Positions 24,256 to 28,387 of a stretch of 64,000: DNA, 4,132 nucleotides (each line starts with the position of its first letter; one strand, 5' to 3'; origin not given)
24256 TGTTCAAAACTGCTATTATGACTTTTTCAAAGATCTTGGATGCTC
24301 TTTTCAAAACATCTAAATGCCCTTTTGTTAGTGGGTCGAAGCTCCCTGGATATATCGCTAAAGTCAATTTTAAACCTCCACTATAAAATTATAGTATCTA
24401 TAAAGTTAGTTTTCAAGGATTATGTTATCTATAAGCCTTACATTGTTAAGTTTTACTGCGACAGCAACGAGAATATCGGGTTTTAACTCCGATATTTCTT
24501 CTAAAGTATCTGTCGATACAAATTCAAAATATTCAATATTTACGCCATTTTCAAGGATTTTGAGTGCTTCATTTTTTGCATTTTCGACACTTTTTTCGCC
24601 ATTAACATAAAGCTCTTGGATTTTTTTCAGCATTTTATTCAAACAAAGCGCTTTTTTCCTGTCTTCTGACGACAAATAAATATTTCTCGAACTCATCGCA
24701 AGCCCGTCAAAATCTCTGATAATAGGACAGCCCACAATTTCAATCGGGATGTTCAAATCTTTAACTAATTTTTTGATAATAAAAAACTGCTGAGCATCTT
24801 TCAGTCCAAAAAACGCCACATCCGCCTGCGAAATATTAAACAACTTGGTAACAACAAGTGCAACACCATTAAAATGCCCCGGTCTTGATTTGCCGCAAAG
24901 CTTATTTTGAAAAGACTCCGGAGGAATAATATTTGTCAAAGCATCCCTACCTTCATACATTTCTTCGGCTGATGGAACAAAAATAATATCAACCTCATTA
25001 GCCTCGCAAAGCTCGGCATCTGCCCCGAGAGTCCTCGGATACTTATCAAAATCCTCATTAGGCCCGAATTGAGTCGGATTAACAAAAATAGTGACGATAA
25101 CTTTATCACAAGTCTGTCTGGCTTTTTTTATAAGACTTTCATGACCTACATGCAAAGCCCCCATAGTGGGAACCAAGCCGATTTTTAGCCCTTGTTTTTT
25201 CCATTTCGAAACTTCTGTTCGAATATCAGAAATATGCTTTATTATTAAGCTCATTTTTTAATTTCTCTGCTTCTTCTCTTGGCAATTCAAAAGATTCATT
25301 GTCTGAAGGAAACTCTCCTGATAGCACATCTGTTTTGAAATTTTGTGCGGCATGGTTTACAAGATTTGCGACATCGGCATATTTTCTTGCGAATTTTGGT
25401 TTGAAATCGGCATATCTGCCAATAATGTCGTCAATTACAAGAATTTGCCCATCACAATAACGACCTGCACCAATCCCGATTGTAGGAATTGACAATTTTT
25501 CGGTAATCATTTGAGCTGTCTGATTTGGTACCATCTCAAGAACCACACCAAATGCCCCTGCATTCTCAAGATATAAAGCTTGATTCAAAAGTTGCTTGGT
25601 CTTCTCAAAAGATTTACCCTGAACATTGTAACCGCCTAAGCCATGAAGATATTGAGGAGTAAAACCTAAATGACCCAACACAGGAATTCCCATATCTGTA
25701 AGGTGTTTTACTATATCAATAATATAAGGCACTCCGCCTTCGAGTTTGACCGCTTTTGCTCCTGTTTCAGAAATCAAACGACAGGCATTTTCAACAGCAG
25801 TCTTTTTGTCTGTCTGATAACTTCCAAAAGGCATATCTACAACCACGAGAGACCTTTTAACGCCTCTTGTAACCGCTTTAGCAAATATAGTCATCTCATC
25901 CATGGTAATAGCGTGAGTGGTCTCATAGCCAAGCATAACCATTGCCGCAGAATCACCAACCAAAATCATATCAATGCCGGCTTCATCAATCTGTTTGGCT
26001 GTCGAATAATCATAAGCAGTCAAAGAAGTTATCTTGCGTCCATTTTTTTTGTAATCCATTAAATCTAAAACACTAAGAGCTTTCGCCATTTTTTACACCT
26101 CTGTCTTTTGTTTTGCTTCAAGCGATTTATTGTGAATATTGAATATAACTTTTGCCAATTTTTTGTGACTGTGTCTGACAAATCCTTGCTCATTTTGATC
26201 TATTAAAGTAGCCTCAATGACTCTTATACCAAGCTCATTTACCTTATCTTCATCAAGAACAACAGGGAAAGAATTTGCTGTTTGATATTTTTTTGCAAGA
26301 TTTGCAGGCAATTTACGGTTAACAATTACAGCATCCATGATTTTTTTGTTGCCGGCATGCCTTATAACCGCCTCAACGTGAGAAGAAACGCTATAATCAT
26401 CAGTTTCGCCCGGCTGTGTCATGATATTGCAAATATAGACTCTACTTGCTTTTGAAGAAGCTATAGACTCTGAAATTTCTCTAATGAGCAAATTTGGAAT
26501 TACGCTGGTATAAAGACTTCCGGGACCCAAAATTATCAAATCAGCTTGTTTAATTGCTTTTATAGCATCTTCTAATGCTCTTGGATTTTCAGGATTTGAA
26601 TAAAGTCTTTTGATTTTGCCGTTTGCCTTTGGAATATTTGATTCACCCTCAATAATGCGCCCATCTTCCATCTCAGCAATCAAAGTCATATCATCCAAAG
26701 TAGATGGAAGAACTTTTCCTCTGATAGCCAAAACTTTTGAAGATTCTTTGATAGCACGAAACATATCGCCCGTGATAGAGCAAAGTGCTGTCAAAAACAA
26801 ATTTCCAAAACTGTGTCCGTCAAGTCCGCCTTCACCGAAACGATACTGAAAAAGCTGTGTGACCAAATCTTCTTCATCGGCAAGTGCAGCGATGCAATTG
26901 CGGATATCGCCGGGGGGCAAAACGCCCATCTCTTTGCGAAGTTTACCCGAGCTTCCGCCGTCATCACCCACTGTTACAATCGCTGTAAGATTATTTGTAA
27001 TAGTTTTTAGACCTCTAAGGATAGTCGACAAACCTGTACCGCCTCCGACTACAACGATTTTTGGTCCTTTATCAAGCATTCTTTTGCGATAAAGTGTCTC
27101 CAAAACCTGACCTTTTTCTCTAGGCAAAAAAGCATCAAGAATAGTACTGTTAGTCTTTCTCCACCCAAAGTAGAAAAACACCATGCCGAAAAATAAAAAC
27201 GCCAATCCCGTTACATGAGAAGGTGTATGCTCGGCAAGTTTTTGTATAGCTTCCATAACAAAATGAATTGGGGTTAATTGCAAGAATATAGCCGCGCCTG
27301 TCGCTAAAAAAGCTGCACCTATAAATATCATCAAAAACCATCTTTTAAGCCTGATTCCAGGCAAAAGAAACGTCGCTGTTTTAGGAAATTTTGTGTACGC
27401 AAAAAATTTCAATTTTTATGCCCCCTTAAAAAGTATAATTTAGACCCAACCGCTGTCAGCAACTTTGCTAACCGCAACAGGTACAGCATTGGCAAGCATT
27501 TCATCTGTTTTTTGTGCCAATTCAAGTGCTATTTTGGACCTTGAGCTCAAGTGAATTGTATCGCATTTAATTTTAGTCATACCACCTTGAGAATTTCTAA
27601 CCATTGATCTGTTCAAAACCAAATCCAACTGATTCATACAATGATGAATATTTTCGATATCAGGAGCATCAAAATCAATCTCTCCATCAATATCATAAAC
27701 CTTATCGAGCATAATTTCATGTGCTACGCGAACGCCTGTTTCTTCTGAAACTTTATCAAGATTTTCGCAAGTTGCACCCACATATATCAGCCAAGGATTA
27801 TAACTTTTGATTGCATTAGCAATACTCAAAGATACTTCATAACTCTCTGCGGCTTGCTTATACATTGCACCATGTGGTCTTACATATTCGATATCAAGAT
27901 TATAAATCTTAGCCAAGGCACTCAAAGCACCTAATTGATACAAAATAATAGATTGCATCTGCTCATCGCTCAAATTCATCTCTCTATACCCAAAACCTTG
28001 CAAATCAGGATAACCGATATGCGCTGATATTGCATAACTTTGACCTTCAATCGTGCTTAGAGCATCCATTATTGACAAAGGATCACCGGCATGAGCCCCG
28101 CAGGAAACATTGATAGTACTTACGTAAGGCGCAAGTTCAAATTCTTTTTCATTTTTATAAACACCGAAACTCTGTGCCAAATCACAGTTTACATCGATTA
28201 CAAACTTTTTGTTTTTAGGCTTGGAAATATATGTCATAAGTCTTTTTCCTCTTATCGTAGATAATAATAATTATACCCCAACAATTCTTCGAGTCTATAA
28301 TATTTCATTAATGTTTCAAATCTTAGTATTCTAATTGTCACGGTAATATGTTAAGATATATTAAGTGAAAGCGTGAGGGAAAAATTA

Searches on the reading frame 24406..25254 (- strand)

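Call 73: search_protein_families(library=pfam, proteins=[window:24406-25254:-], max_evalue=0.00001)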
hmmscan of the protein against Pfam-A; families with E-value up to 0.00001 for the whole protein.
window:24406-25254:- (282 aa): 1 family
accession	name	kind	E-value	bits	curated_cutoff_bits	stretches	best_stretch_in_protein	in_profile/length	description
PF02569.21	Pantoate_ligase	-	8.8e-105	350.1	20.7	1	4-279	2-268/268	Pantoate-beta-alanine ligase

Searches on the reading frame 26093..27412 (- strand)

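Call 73: search_protein_families(library=pfam, proteins=[window:26093-27412:-], max_evalue=0.00001)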
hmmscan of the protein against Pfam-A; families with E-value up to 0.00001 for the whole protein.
window:26093-27412:- (439 aa): 1 family
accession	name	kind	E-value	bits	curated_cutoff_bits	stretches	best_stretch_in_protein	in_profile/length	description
PF01933.23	CofD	-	5.2e-119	397.2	30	1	119-403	1-289/290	2-phospho-L-lactate transferase CofD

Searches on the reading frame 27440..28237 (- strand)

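Call 73: search_protein_families(library=pfam, proteins=[window:27440-28237:-], max_evalue=0.00001)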
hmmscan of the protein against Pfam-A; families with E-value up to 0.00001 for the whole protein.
window:27440-28237:- (265 aa): 1 family
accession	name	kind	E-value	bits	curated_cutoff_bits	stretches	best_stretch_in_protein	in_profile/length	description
PF03746.21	LamB_YcsF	-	3.9e-54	184.3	22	1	14-248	1-238/239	LamB/YcsF family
